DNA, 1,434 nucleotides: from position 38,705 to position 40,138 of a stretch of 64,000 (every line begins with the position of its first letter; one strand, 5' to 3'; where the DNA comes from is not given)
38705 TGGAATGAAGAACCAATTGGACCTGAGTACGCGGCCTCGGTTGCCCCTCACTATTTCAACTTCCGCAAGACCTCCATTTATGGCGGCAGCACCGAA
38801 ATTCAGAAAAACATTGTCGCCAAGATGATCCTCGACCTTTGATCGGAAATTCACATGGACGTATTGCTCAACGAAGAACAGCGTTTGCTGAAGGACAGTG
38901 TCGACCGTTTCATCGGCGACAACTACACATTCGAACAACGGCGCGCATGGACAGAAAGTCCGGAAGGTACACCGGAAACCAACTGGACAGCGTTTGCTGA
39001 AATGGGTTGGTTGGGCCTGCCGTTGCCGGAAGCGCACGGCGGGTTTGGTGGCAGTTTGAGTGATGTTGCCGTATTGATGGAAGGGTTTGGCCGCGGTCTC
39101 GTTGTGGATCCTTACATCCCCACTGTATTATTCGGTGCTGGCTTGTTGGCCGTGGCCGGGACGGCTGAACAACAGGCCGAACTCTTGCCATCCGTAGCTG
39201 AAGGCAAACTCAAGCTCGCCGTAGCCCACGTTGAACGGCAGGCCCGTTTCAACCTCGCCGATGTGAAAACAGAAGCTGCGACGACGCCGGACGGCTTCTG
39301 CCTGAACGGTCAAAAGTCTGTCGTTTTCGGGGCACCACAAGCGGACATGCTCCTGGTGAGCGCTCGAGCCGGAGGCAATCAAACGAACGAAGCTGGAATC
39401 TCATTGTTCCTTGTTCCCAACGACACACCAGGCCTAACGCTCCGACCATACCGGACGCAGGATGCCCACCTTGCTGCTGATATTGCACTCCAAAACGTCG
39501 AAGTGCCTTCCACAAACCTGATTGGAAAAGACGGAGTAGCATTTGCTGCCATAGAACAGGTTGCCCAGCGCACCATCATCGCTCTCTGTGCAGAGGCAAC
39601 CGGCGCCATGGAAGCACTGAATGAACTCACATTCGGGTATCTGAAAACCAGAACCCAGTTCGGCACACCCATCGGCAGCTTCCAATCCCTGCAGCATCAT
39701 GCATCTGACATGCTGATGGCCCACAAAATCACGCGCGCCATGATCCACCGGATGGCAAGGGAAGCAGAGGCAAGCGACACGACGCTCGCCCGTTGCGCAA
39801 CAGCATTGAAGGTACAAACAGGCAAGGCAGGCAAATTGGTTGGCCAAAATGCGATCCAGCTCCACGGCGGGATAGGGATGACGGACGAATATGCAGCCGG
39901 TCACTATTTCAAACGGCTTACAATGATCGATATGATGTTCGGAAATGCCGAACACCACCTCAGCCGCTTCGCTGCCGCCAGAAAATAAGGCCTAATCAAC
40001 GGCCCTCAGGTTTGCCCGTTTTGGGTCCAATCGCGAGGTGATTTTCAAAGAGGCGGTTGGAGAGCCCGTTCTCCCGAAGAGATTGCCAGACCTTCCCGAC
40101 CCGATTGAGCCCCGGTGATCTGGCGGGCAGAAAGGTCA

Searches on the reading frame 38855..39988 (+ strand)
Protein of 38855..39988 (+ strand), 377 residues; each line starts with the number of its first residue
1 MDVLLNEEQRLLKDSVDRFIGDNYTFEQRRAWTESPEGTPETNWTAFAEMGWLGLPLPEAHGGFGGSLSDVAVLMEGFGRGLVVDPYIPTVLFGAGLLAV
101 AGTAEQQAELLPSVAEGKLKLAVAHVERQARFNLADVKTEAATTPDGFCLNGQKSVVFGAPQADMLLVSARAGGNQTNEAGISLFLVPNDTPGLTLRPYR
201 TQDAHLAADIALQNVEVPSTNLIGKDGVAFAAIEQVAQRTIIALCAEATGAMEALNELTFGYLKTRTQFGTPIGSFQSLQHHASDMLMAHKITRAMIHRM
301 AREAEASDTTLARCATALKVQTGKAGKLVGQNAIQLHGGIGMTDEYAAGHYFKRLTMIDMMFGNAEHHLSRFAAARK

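Call 81: search_protein_families(library=pfam, proteins=[window:38855-39988:+], max_evalue=0.00001)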
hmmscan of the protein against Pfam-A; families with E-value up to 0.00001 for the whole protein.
window:38855-39988:+ (377 aa): 3 families
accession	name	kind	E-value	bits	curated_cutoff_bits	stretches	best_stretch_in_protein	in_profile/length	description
PF00441.29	Acyl-CoA_dh_1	-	8.5e-20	71.8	22.4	1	242-374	16-147/150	Acyl-CoA dehydrogenase, C-terminal domain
PF02771.21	Acyl-CoA_dh_N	-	1.9e-17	64.1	22.9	1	6-118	1-113/113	Acyl-CoA dehydrogenase, N-terminal domain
PF02770.24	Acyl-CoA_dh_M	-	1.7e-15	57.4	33.3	1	124-205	3-84/97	Acyl-CoA dehydrogenase, middle domain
